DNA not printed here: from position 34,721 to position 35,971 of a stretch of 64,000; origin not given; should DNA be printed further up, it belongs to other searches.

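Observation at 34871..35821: NxrC-like (EB_dh heme-b) membrane-anchored subunit encoded without any molybdoenzyme partner, inside the oxidase operon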

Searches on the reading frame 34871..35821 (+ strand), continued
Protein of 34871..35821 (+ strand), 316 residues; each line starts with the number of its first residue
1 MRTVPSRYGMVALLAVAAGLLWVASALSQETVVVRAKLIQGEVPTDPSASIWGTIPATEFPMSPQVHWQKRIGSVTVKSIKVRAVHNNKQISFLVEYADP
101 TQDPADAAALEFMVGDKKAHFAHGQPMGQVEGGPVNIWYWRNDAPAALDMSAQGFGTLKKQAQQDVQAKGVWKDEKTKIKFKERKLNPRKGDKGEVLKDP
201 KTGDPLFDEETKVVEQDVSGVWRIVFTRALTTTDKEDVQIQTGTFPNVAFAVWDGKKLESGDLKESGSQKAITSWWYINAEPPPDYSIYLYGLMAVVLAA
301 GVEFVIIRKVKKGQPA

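Call 37: find_homologous_proteins(query=P0138, max_evalue=1e-10)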
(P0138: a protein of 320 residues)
Query P0138 (320 aa): 170 proteins with E <= 1e-10 among 1925 candidates; the best 120 are listed.
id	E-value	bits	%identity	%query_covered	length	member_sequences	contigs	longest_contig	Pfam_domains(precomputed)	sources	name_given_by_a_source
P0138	1.4e-213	726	100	100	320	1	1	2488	PF09459.17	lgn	-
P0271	5.8e-178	609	84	97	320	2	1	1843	PF09459.17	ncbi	-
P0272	2.0e-123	430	79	73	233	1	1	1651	PF09459.17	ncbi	ncbi:MAG: ethylbenzene dehydrogenase-related protein, partial [Candidatus Binatia bacterium]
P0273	9.9e-104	365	52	97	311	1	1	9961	PF09459.17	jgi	jgi:DMSO reductase family type II enzyme heme b subunit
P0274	7.1e-103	362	55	92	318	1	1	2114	PF09459.17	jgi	jgi:hypothetical protein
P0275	1.8e-101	357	54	89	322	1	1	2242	PF09459.17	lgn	-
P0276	9.3e-97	342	51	95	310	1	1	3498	PF09459.17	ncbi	ncbi:MAG: ethylbenzene dehydrogenase-related protein [Candidatus Binatia bacterium]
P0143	2.5e-94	334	52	60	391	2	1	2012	PF09459.17,PF08239.18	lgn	-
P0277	5.2e-92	326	50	100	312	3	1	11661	PF09459.17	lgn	-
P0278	8.2e-92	326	48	99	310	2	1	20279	PF09459.17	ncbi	ncbi:MAG: ethylbenzene dehydrogenase-related protein [Candidatus Binatia bacterium]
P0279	2.9e-88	314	51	92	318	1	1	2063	PF09459.17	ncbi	ncbi:MAG: ethylbenzene dehydrogenase-related protein [Candidatus Binatia bacterium]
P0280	4.4e-87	310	48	98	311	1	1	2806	PF09459.17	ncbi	-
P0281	2.3e-84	301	47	100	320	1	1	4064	PF09459.17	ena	-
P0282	1.5e-83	299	46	96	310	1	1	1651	PF09459.17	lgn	-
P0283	1.3e-58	217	37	96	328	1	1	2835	PF09459.17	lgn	-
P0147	1.4e-55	207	38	94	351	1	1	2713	PF09459.17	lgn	-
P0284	4.2e-55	205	40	88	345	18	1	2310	PF09459.17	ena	-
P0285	4.7e-55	205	36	88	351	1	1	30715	PF09459.17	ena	-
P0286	6.5e-54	201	40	81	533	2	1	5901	PF09459.17,PF13442.12,PF00034.27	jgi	jgi:mono/diheme cytochrome c family protein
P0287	4.8e-53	198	38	88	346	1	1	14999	PF09459.17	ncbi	-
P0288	7.8e-53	198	38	85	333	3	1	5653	PF09459.17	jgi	jgi:hypothetical protein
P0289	1.3e-52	197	41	86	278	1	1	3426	PF09459.17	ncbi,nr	ncbi:MAG: hypothetical protein HY034_08845 [Nitrospirae bacterium]|nr:hypothetical protein [Nitrospi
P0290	1.8e-52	196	39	81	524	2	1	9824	PF09459.17,PF13442.12,PF00034.27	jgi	-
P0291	1.9e-52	196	40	87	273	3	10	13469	PF09459.17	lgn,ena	-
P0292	3.3e-52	196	39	82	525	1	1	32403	PF09459.17,PF13442.12,PF00034.27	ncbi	-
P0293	4.5e-52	195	39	86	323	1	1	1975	PF09459.17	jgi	jgi:hypothetical protein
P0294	7.0e-52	195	39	83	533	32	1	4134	PF09459.17,PF13442.12,PF00034.27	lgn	-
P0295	7.2e-52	195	40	81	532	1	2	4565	PF09459.17,PF13442.12,PF00034.27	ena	-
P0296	7.7e-52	194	39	85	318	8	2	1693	PF09459.17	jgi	jgi:hypothetical protein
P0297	1.3e-51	194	40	86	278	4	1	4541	PF09459.17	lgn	-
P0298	1.8e-51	193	39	80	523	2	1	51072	PF09459.17,PF13442.12,PF00034.27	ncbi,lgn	-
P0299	2.6e-51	193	41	80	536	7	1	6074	PF09459.17,PF13442.12,PF00034.27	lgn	-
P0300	2.8e-51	193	39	81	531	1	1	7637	PF09459.17,PF13442.12,PF00034.27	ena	-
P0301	8.7e-51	191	39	87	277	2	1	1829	PF09459.17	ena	-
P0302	1.0e-50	191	38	82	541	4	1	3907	PF09459.17,PF13442.12,PF00034.27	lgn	-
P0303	1.0e-50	191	37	87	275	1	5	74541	PF09459.17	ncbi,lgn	-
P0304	1.8e-50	190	39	86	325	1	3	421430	PF09459.17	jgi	jgi:DMSO reductase family type II enzyme heme b subunit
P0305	3.9e-50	189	38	89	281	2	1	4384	PF09459.17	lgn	-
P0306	4.5e-50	189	39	87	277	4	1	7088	PF09459.17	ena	-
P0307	5.6e-50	188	38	86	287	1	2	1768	PF09459.17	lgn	-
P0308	7.7e-50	188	39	81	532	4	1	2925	PF09459.17,PF13442.12,PF00034.27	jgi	jgi:mono/diheme cytochrome c family protein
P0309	9.8e-50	187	38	86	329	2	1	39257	PF09459.17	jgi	-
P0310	1.3e-49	187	39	81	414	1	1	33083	PF09459.17,PF13442.12,PF00034.27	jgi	jgi:mono/diheme cytochrome c family protein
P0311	1.8e-49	187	38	87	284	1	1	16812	PF09459.17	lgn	-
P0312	3.1e-49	186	38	85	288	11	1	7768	PF09459.17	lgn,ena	-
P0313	3.6e-49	186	39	81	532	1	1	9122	PF09459.17,PF13442.12,PF00034.27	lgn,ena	-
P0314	4.3e-49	185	38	85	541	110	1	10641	PF09459.17,PF13442.12,PF00034.27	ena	-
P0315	7.2e-49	185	38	87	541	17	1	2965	PF09459.17,PF13442.12,PF00034.27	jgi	-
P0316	7.9e-49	185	38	81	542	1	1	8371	PF09459.17,PF13442.12,PF00034.27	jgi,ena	-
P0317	1.8e-48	183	39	88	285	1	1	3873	PF09459.17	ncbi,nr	ncbi:MAG: hypothetical protein HZB81_08230 [Deltaproteobacteria bacterium]|nr:hypothetical protein [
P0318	1.9e-48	183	40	80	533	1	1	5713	PF09459.17,PF13442.12,PF00034.27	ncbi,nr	ncbi:MAG: c-type cytochrome [candidate division NC10 bacterium]|nr:c-type cytochrome [candidate divi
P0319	3.1e-48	183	39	87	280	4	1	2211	PF09459.17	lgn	-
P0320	4.1e-48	182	37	79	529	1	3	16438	PF09459.17,PF13442.12,PF00034.27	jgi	jgi:mono/diheme cytochrome c family protein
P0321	4.7e-48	182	37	87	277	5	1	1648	PF09459.17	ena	-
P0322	1.1e-47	181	39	82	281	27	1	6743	PF09459.17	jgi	-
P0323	5.2e-47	179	39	81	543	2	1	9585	PF09459.17,PF13442.12,PF00034.27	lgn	-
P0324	5.3e-47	179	39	81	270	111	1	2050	PF09459.17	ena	-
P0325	8.6e-47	178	40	65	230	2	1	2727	PF09459.17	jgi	jgi:DMSO reductase family type II enzyme heme b subunit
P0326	1.1e-46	177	39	81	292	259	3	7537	PF09459.17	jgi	-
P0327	1.2e-46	177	37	86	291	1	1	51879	PF09459.17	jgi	jgi:hypothetical protein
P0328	2.3e-45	173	34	96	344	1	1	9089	PF09459.17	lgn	-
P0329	2.8e-45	173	43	62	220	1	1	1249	PF09459.17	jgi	jgi:hypothetical protein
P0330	3.7e-45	172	35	79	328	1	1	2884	PF09459.17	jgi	jgi:hypothetical protein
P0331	4.0e-45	172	35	96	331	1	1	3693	PF09459.17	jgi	jgi:hypothetical protein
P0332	2.9e-44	169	36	82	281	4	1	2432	PF09459.17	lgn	-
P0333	3.9e-44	169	42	66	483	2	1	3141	PF09459.17,PF13442.12,PF00034.27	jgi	jgi:mono/diheme cytochrome c family protein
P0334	1.7e-43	167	33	82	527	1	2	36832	PF09459.17,PF13442.12,PF00034.27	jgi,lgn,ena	-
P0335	1.9e-43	167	39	86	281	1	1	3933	PF09459.17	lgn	-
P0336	2.6e-43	166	37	87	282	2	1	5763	PF09459.17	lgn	-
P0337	4.0e-43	166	41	65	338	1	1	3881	PF09459.17,PF13442.12,PF00034.27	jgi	jgi:hypothetical protein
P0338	8.1e-43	165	37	88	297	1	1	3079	PF09459.17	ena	-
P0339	8.9e-43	165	37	88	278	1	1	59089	PF09459.17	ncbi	ncbi:MAG: ethylbenzene dehydrogenase-related protein [Nitrospirota bacterium]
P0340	1.3e-42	164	37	88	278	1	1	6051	PF09459.17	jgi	jgi:hypothetical protein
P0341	2.1e-42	163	38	66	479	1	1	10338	PF09459.17,PF13442.12,PF00034.27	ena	-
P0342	2.4e-42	163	42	67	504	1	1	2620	PF09459.17,PF13442.12,PF00034.27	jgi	-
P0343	3.7e-42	163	36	81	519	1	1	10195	PF09459.17,PF13442.12,PF00034.27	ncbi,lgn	ncbi:MAG: ethylbenzene dehydrogenase-related protein [Bacteroidota bacterium]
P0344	3.8e-42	163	36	88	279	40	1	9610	PF09459.17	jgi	-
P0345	4.2e-42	162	36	88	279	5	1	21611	PF09459.17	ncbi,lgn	ncbi:MAG: ethylbenzene dehydrogenase-related protein [Nitrospiraceae bacterium]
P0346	4.4e-42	162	36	81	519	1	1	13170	PF09459.17,PF13442.12,PF00034.27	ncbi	-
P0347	4.7e-42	162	34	86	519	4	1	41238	PF09459.17,PF13442.12,PF00034.27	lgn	-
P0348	5.9e-42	162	35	87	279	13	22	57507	PF09459.17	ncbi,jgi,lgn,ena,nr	ncbi:MAG: hypothetical protein FJ249_05080 [Nitrospira sp.]|nr:hypothetical protein [Nitrospira sp.]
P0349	6.0e-42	162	40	66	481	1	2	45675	PF09459.17,PF13442.12,PF00034.27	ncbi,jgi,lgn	jgi:mono/diheme cytochrome c family protein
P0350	2.0e-41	160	38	86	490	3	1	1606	PF09459.17,PF13442.12,PF00034.27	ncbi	ncbi:MAG: ethylbenzene dehydrogenase-related protein, partial [Bacteroidota bacterium]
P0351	4.0e-41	159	39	66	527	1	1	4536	PF09459.17,PF13442.12,PF00034.27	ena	-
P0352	4.7e-41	159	39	66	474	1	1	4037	PF09459.17,PF13442.12,PF00034.27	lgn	-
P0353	8.8e-41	158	36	81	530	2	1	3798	PF09459.17,PF13442.12,PF00034.27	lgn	-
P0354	1.3e-40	158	36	81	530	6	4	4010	PF09459.17,PF13442.12,PF00034.27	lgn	-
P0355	1.5e-40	157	36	81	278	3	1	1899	PF09459.17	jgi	jgi:Ethylbenzene dehydrogenase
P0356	1.7e-40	157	35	86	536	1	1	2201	PF09459.17,PF13442.12,PF00034.27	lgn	-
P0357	1.8e-40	157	38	70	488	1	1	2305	PF09459.17,PF13442.12,PF00034.27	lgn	-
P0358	5.2e-40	156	37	80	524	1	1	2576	PF09459.17,PF13442.12,PF00034.27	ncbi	-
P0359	8.2e-40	155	36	81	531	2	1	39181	PF09459.17,PF13442.12,PF00034.27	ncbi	ncbi:MAG: ethylbenzene dehydrogenase-related protein [Candidatus Brocadiales bacterium]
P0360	2.3e-39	153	39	64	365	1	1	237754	PF09459.17,PF13442.12,PF00034.27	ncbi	ncbi:MAG: ethylbenzene dehydrogenase-related protein [Acidobacteriota bacterium]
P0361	2.3e-39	153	35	86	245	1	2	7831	PF09459.17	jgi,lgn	jgi:DMSO reductase family type II enzyme heme b subunit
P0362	2.8e-39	153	39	63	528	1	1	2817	PF09459.17,PF13442.12,PF00034.27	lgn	-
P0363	3.1e-39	153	35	81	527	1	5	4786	PF09459.17,PF13442.12,PF00034.27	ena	-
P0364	5.3e-39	152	36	66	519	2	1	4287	PF09459.17,PF13442.12,PF00034.27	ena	-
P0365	6.1e-39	152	38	80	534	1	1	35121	PF09459.17,PF13442.12,PF00034.27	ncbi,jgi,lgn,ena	-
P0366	6.5e-39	152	33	90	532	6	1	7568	PF09459.17,PF13442.12,PF00034.27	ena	-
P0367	8.5e-39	152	35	87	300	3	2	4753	PF09459.17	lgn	-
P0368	1.1e-38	151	36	66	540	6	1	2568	PF09459.17,PF13442.12,PF00034.27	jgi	jgi:mono/diheme cytochrome c family protein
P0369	2.4e-38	150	36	85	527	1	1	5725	PF09459.17,PF13442.12,PF00034.27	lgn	-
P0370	2.5e-38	150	40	65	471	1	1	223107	PF09459.17,PF13442.12,PF00034.27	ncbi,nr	ncbi:MAG: hypothetical protein PCFJNLEI_00339 [Verrucomicrobiae bacterium]|nr:hypothetical protein [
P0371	2.8e-38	150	39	74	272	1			PF09459.17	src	-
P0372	5.4e-38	149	36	82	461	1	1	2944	PF09459.17,PF13442.12,PF00034.27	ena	-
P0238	5.9e-38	149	33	84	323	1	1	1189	PF09459.17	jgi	jgi:hypothetical protein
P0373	7.2e-38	149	32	97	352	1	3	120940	PF09459.17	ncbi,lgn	-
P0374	7.4e-38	148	38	66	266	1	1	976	PF09459.17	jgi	jgi:hypothetical protein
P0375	8.7e-38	148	30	87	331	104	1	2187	PF09459.17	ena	-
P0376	1.0e-37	148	36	83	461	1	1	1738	PF09459.17,PF13442.12,PF00034.27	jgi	-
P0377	1.2e-37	148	40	71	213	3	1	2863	PF09459.17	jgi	jgi:hypothetical protein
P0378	1.2e-37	148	39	65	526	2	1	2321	PF09459.17,PF13442.12,PF00034.27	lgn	-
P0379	3.2e-37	146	37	66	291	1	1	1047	PF09459.17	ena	-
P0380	3.8e-37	146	36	78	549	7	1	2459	PF09459.17,PF13442.12,PF00034.27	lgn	-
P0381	7.0e-37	145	33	85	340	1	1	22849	PF09459.17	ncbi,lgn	-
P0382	1.0e-36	145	36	76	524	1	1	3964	PF09459.17,PF13442.12,PF00034.27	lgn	-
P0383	1.4e-36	144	37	66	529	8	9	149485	PF09459.17,PF13442.12,PF00034.27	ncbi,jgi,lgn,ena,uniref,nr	ncbi:MAG: hypothetical protein A3H37_08725 [Candidatus Schekmanbacteria bacterium RIFCSPLOWO2_02_FUL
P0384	2.8e-36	143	34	81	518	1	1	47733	PF09459.17,PF13442.12,PF00034.27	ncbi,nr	ncbi:MAG: c-type cytochrome [Elusimicrobia bacterium]|nr:c-type cytochrome [Elusimicrobiota bacteriu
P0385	3.1e-36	143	31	87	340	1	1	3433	PF09459.17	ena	-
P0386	6.4e-36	142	31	86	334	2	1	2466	PF09459.17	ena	-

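Call 38: find_encoding_contigs(protein=P0278, flank=8000, max_places=2)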
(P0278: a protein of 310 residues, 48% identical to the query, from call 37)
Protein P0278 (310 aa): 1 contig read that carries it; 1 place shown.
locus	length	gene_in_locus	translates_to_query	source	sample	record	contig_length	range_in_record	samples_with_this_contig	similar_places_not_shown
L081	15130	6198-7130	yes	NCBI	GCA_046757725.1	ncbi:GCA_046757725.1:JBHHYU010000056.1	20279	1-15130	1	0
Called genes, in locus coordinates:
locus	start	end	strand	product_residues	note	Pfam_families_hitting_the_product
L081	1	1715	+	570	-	PF00384:Molybdopterin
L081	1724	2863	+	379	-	PF13187:Fer4_9 (faint), PF12797:Fer4_2 (weak), PF12837:Fer4_6 (faint), PF13237:Fer4_10 (faint), PF13247:Fer4_11, PF12838:Fer4_7 (weak)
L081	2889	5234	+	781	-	PF01654:Cyt_bd_oxida_I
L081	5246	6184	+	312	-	PF13442:Cytochrome_CBB3 (faint), PF00034:Cytochrom_C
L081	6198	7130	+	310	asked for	PF09459:EB_dh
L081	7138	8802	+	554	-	PF00582:Usp, PF08369:PCP_red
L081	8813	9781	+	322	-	-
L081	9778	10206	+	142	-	-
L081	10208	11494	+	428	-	PF04055:Radical_SAM, PF13186:SPASM, PF08369:PCP_red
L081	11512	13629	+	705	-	PF01654:Cyt_bd_oxida_I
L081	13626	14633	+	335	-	PF00034:Cytochrom_C (weak), PF13442:Cytochrome_CBB3 (faint)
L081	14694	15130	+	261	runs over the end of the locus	PF00034:Cytochrom_C (weak), PF13442:Cytochrome_CBB3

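Call 39: find_encoding_contigs(protein=P0304, flank=8000, max_places=2)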
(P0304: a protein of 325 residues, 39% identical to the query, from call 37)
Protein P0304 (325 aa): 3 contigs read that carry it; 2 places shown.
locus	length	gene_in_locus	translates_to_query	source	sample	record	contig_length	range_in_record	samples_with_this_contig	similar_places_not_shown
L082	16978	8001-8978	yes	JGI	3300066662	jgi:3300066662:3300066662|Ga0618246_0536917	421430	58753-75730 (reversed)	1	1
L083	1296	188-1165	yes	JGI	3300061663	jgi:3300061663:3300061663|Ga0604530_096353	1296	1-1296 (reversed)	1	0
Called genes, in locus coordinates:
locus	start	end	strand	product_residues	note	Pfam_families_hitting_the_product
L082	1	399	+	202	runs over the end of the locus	PF13187:Fer4_9 (faint), PF25160:LdpA_Fe-S-bd (faint), PF00037:Fer4 (faint), PF12797:Fer4_2 (faint), PF12837:Fer4_6 (faint), PF12838:Fer4_7, PF13237:Fer4_10 (faint), PF13484:Fer4_16 (faint), +1 more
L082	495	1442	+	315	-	PF02613:Nitrate_red_del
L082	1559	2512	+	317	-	PF09459:EB_dh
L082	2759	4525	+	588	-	PF02310:B12-binding, PF04055:Radical_SAM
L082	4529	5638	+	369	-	-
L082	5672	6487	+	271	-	PF23914:TPR_CcmH_CycH, PF13424:TPR_12, PF13424:TPR_12, PF13428:TPR_14 (weak), PF00515:TPR_1, PF13414:TPR_11, PF13432:TPR_16, PF14559:TPR_19, +22 more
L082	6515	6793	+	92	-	PF02416:TatA_B_E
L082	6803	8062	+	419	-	PF08450:SGL (faint), PF25021:TEN_NHL (weak), PF01436:NHL (weak), PF06739:SBBP (faint), PF13449:Phytase-like (faint), PF01436:NHL (weak)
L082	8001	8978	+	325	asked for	PF09459:EB_dh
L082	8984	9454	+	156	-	PF17820:PDZ_6 (weak)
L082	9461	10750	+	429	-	PF14537:Cytochrom_c3_2 (faint), PF22113:Mtrc-MtrF_II-IV_dom (faint), PF03264:Cytochrom_NNT (faint), PF14522:Cytochrome_C7 (faint), PF09699:Paired_CXXCH_1 (faint), PF13435:Cytochrome_C554 (faint)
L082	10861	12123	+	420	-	PF22113:Mtrc-MtrF_II-IV_dom (faint), PF03264:Cytochrom_NNT (faint), PF09699:Paired_CXXCH_1 (faint), PF13435:Cytochrome_C554 (weak), PF14522:Cytochrome_C7 (faint)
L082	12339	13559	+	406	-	PF00999:Na_H_Exchanger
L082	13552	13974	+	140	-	PF00582:Usp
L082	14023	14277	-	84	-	-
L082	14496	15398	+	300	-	PF13229:Beta_helix (faint)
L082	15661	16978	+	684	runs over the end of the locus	PF03030:H_PPase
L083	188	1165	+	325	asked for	PF09459:EB_dh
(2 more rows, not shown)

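Call 40: find_encoding_contigs(protein=P0370, flank=8000, max_places=2)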
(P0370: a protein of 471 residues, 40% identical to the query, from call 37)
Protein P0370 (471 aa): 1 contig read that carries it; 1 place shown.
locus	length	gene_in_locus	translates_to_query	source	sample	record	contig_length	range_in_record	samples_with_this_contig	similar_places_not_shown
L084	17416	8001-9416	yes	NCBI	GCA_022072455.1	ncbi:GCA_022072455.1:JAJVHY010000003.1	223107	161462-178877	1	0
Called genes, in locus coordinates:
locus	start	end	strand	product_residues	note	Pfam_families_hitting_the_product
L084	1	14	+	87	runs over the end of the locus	-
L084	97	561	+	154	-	PF00037:Fer4 (weak), PF13237:Fer4_10 (weak), PF14697:Fer4_21, PF12838:Fer4_7 (weak), PF13187:Fer4_9 (weak), PF13237:Fer4_10 (weak), PF12838:Fer4_7 (weak), PF14697:Fer4_21 (weak), +10 more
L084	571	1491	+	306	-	PF13646:HEAT_2, PF02985:HEAT (faint), PF03130:HEAT_PBS (faint), PF13513:HEAT_EZ (faint), PF13646:HEAT_2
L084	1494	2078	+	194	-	PF00355:Rieske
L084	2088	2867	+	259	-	PF00033:Cytochrome_B, PF14358:DUF4405, PF13631:Cytochrom_B_N_2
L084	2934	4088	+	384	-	PF00032:Cytochrom_B_C (weak)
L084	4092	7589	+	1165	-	PF02433:FixO (faint), PF14522:Cytochrome_C7 (faint), PF13442:Cytochrome_CBB3 (faint), PF00034:Cytochrom_C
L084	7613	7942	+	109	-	PF02627:CMD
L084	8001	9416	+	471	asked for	PF00034:Cytochrom_C, PF13442:Cytochrome_CBB3, PF00034:Cytochrom_C, PF13442:Cytochrome_CBB3, PF09459:EB_dh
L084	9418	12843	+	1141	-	PF00384:Molybdopterin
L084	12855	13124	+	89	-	-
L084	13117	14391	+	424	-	PF13187:Fer4_9 (faint), PF12797:Fer4_2 (faint), PF12837:Fer4_6 (faint), PF13247:Fer4_11, PF12838:Fer4_7, PF13237:Fer4_10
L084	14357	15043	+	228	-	PF02613:Nitrate_red_del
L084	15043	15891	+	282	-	-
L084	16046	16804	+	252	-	PF04405:ScdA_N, PF01814:Hemerythrin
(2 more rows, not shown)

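Call 45: find_encoding_contigs(protein=P0339, flank=8000, max_places=2)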
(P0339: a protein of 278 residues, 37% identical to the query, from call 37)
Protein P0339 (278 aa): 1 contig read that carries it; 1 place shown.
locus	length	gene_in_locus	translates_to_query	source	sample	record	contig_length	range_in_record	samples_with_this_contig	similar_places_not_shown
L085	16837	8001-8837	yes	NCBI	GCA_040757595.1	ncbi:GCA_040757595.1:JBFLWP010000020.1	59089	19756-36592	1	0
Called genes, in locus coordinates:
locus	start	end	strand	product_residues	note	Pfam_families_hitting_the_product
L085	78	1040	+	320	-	PF02613:Nitrate_red_del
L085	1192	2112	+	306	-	PF09459:EB_dh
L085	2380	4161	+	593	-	PF02310:B12-binding, PF04055:Radical_SAM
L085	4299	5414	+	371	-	-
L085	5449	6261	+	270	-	PF23914:TPR_CcmH_CycH (faint), PF13174:TPR_6 (faint), PF13181:TPR_8 (faint), PF13428:TPR_14 (faint), PF14561:TPR_20 (faint), PF24575:TPR_Slam (faint), PF13424:TPR_12, PF14559:TPR_19 (weak), +12 more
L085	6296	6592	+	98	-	PF02416:TatA_B_E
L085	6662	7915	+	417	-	PF13449:Phytase-like (faint), PF01436:NHL (faint), PF06739:SBBP (faint), PF08450:SGL (faint), PF25021:TEN_NHL (weak)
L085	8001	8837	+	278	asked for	PF09459:EB_dh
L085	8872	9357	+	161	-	PF17820:PDZ_6 (faint)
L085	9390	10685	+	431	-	PF14522:Cytochrome_C7 (faint), PF22113:Mtrc-MtrF_II-IV_dom (faint), PF09699:Paired_CXXCH_1 (faint), PF13435:Cytochrome_C554 (faint)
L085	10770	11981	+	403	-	PF22113:Mtrc-MtrF_II-IV_dom (weak), PF09699:Paired_CXXCH_1 (faint), PF14522:Cytochrome_C7 (faint), PF13435:Cytochrome_C554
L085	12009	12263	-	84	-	-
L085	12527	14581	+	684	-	PF03030:H_PPase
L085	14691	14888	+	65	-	-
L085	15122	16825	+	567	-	PF01368:DHH, PF02272:DHHA1, PF17768:RecJ_OB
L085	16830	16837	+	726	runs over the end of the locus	PF13328:HD_4, PF01966:HD, PF04607:RelA_SpoT, PF02824:TGS, PF19296:RelA_AH, PF28438:RelA_RIS, PF01842:ACT, PF13291:ACT_4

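Call 46: find_encoding_contigs(protein=P0303, flank=8000, max_places=2)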
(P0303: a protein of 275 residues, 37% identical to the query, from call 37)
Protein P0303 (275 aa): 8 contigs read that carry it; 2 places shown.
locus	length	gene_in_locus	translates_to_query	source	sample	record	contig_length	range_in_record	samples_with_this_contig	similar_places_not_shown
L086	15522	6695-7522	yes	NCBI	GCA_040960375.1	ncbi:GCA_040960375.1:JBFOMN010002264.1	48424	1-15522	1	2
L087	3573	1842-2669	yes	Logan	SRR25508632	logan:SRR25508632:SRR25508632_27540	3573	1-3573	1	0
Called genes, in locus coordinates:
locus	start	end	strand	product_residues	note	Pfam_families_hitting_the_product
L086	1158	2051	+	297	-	PF10518:TAT_signal (weak), PF00384:Molybdopterin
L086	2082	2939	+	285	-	-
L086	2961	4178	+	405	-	PF00384:Molybdopterin, PF01568:Molydop_binding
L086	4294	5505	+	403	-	PF12838:Fer4_7 (faint), PF13237:Fer4_10 (weak), PF13247:Fer4_11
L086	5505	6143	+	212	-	PF02613:Nitrate_red_del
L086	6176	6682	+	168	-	PF00034:Cytochrom_C (weak), PF13442:Cytochrome_CBB3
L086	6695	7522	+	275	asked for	PF09459:EB_dh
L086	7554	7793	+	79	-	-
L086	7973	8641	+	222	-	PF02433:FixO (faint), PF00034:Cytochrom_C (weak), PF13442:Cytochrome_CBB3 (weak)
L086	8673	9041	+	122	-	PF00034:Cytochrom_C, PF13442:Cytochrome_CBB3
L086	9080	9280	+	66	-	PF02416:TatA_B_E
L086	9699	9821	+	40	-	-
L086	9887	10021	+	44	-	-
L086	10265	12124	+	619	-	PF01654:Cyt_bd_oxida_I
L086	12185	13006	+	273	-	PF00034:Cytochrom_C (weak), PF13442:Cytochrome_CBB3 (faint)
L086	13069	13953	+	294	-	PF13442:Cytochrome_CBB3 (faint)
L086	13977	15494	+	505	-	PF00034:Cytochrom_C, PF13442:Cytochrome_CBB3, PF14495:Cytochrom_C550 (faint), PF00034:Cytochrom_C, PF13442:Cytochrome_CBB3, PF09459:EB_dh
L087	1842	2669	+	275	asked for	PF09459:EB_dh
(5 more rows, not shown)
